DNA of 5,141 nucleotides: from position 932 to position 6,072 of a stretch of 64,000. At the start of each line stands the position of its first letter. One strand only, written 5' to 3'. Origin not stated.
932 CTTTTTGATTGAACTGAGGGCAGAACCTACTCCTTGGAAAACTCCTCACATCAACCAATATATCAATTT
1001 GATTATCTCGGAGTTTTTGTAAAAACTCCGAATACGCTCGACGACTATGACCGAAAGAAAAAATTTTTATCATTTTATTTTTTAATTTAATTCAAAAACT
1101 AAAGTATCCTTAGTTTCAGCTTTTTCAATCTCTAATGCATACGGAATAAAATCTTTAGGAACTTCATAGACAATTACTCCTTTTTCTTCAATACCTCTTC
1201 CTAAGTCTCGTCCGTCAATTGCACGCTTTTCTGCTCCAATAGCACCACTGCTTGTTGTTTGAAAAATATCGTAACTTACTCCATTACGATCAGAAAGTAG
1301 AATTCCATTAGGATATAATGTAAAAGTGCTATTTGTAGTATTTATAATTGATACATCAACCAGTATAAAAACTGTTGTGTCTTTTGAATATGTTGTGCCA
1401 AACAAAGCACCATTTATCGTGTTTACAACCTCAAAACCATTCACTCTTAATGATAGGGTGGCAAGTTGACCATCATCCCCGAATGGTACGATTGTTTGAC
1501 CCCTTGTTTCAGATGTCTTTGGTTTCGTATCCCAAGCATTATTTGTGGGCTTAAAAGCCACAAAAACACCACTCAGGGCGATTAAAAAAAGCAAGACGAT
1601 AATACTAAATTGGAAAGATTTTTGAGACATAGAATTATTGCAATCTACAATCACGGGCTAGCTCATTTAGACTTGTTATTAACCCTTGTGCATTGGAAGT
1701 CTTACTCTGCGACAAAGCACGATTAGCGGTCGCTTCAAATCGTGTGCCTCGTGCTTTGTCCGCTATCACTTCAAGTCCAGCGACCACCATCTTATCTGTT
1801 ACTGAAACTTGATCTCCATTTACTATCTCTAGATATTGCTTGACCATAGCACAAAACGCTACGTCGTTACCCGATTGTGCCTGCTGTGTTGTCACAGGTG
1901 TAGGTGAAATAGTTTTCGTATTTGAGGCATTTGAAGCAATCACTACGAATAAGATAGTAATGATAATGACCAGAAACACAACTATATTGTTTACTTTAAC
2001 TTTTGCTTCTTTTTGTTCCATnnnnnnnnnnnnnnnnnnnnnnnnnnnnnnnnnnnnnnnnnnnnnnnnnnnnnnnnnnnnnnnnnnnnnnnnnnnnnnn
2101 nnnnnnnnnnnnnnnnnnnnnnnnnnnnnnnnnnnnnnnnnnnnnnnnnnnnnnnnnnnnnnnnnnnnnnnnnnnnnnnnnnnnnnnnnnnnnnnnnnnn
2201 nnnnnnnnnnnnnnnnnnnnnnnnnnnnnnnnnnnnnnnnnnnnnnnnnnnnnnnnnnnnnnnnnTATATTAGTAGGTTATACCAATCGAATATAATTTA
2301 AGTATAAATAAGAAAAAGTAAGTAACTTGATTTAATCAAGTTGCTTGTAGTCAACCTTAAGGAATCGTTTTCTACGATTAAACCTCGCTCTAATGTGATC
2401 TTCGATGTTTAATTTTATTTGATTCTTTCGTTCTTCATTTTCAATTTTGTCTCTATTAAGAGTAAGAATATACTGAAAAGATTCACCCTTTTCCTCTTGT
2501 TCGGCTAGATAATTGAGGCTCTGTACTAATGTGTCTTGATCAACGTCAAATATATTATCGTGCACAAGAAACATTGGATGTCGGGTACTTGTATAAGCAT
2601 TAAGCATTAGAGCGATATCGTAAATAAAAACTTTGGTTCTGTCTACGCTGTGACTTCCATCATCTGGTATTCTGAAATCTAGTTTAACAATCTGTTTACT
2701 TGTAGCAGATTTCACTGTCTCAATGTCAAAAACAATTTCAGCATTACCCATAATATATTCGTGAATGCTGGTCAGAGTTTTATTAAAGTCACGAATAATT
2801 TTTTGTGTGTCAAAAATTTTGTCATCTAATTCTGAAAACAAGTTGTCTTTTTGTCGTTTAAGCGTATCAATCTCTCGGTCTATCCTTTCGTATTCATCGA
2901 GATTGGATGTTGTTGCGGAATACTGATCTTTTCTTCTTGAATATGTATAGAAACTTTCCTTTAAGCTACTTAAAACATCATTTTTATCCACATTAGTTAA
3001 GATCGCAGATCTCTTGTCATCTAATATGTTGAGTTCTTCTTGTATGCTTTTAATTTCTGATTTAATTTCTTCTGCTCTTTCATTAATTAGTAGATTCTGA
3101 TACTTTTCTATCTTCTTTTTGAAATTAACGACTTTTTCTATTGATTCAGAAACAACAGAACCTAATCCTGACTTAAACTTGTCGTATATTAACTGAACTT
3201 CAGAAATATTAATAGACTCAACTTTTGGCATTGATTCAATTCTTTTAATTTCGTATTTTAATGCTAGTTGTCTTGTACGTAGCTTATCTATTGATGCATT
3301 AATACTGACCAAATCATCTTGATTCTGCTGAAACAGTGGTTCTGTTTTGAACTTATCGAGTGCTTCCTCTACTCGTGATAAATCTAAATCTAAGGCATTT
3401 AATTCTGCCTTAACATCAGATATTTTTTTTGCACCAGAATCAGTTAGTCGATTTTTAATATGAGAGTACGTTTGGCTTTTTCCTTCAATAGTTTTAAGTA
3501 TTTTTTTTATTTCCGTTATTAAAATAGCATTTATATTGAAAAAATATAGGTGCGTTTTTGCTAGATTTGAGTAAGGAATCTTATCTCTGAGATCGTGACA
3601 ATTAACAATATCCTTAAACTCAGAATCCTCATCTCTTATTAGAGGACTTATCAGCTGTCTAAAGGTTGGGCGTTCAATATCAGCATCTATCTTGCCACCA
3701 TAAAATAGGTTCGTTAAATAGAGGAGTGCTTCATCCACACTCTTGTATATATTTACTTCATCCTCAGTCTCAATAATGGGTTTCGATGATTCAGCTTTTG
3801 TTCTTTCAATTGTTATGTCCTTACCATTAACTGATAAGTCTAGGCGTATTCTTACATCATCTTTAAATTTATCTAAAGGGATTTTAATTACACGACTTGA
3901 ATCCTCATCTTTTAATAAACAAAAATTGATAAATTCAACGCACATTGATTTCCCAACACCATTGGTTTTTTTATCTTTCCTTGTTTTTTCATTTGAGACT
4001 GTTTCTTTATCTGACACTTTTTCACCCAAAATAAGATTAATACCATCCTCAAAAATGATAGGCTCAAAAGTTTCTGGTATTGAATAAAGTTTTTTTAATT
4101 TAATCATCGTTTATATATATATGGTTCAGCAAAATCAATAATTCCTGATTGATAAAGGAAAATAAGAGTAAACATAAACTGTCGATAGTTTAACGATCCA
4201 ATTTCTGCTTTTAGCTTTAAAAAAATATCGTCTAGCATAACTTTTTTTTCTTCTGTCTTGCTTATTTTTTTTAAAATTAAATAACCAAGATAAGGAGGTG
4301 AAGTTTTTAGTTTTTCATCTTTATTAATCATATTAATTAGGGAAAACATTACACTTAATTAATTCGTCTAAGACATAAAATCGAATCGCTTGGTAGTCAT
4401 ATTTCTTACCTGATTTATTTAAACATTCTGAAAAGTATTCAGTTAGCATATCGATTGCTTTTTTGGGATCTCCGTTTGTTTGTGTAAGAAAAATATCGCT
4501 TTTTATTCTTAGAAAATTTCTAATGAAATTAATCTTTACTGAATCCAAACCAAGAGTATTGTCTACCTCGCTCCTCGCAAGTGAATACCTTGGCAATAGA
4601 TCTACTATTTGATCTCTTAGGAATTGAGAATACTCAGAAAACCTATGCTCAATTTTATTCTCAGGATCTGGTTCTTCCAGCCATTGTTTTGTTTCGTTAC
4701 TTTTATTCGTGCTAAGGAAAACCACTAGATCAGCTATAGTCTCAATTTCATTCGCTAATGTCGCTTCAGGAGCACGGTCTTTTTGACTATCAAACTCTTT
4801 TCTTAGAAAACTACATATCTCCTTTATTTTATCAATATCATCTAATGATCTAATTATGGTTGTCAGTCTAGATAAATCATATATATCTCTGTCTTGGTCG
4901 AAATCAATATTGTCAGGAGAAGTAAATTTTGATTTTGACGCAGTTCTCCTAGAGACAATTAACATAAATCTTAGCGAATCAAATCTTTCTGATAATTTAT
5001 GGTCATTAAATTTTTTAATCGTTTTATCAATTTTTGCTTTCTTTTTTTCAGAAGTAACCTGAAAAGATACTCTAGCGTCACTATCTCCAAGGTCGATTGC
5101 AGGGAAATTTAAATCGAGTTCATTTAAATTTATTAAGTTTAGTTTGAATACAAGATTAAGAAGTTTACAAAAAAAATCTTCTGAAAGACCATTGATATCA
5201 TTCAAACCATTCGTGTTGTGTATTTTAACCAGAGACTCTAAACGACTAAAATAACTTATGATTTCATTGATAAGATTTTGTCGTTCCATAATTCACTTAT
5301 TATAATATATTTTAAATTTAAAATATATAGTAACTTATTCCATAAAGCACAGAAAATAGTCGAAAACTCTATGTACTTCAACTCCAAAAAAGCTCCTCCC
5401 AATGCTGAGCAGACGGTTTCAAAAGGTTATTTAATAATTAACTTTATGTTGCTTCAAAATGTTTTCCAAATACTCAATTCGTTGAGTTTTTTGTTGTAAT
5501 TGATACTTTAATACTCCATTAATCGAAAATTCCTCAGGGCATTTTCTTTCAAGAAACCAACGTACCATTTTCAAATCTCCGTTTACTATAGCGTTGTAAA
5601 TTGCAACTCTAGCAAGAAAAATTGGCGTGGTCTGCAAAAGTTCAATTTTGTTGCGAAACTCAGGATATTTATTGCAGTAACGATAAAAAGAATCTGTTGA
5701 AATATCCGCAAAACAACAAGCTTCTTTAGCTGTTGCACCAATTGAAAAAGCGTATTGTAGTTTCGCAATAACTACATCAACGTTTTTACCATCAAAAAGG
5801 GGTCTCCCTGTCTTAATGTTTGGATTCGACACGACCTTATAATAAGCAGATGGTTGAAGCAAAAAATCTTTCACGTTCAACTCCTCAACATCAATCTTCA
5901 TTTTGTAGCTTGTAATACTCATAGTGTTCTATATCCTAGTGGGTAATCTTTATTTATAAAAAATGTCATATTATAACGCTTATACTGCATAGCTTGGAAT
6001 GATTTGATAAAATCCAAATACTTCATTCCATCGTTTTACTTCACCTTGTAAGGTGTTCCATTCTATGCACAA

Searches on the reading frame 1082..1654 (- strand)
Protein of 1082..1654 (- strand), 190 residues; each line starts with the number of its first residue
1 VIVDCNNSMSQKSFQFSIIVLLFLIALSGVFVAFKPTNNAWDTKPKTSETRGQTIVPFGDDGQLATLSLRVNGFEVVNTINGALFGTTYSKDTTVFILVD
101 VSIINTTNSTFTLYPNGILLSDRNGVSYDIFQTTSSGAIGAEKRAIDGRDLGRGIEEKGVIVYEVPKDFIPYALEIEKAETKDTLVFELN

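Call 27: search_protein_families(library=pfam, proteins=[window:1082-1654:-], max_evalue=0.0001)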
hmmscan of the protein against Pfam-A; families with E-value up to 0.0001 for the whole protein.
window:1082-1654:- (190 aa): 1 family
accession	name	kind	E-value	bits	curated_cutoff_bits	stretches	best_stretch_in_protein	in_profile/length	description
PF11611.13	DUF4352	-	2.4e-09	38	25.9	1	89-177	28-113/122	Domain of unknown function (DUF4352)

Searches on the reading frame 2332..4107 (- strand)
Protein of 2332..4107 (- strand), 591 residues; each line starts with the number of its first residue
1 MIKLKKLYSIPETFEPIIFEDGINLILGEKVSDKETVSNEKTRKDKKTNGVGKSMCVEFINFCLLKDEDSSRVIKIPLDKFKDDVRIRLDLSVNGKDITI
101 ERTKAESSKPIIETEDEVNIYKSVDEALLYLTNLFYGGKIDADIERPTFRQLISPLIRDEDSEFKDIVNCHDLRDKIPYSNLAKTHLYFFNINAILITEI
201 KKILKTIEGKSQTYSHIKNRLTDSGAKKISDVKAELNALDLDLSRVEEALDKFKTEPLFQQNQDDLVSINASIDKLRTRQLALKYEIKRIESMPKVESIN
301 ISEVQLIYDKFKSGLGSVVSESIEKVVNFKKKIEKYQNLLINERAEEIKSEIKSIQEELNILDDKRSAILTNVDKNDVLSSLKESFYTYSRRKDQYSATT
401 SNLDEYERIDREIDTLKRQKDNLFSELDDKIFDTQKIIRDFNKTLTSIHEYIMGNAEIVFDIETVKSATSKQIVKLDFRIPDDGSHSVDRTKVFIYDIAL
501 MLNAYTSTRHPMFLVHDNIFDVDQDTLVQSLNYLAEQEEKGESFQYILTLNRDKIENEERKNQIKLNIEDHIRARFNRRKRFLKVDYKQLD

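Call 27: search_protein_families(library=pfam, proteins=[window:2332-4107:-], max_evalue=0.0001)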
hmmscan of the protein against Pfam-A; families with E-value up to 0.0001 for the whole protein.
window:2332-4107:- (591 aa): 1 family
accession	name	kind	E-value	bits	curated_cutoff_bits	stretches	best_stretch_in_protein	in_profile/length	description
PF10088.15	DUF2326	-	1.9e-22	79.9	28.7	1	461-579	14-129/141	Uncharacterised protein conserved in bacteria (DUF2326)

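Call 76: search_protein_families(library=padloc, proteins=[window:2332-4107:-], max_evalue=0.001)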
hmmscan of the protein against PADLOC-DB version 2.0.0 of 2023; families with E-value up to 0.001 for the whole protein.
window:2332-4107:- (591 aa): 2 families
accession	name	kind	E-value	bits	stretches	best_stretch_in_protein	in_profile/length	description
PDLC04774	PDC-M68B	-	7.8e-53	177.9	1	4-575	2-566/581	-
PDLC03859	LmuB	-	2e-08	31.9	1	2-573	3-593/611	-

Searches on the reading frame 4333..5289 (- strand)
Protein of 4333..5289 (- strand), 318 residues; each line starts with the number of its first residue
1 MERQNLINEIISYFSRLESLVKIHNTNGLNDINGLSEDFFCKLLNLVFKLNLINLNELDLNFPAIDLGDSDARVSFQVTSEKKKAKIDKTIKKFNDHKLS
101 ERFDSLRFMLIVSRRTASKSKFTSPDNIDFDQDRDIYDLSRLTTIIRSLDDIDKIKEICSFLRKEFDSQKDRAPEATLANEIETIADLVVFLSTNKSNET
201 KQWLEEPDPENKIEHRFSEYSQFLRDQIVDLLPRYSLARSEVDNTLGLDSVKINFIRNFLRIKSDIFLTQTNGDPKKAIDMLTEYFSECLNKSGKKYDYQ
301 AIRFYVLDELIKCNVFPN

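Call 27: search_protein_families(library=pfam, proteins=[window:4333-5289:-], max_evalue=0.0001)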
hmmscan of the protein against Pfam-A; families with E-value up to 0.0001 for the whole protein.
window:4333-5289:- (318 aa): 1 family
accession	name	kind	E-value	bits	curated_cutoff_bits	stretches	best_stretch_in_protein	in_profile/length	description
PF21941.2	SMEK_N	-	2.6e-41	141.2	27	1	9-146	1-139/140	SMEK domain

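Call 76: search_protein_families(library=padloc, proteins=[window:4333-5289:-], max_evalue=0.001)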
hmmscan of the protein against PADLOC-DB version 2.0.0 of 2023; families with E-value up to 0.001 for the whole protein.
window:4333-5289:- (318 aa): 2 families
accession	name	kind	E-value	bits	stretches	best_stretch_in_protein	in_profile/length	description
PDLC02399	Aga_REase-PNTD1-PNTD2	-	1.7e-42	143.9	1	1-171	1-173/463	Class I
PDLC02415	Aga_REase-PNTD1-PNTD2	-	1.4e-11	41.9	1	28-158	3-130/423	Class I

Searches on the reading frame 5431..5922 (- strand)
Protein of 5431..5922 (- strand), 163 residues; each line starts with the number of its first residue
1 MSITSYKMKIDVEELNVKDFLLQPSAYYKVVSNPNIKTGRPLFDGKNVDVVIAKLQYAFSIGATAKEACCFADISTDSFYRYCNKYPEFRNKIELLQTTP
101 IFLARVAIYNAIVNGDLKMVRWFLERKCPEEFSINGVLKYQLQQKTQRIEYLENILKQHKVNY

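Call 27: search_protein_families(library=pfam, proteins=[window:5431-5922:-], max_evalue=0.0001)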
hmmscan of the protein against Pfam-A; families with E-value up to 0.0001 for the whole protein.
window:5431-5922:- (163 aa): 0 families

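Call 68: search_protein_families(library=pfam, proteins=[window:5431-5922:-], max_evalue=0.01)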
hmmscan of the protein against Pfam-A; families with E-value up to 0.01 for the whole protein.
window:5431-5922:- (163 aa): 1 family
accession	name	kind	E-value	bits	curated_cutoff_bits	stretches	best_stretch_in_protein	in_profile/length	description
PF16547.10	BLM10_N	-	0.0048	17.6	27.2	0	122-158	32-68/81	Proteasome-substrate-size regulator, N-terminal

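Call 76: search_protein_families(library=padloc, proteins=[window:5431-5922:-], max_evalue=0.001)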
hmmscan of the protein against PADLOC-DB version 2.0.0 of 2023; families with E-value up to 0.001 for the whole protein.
window:5431-5922:- (163 aa): 0 families
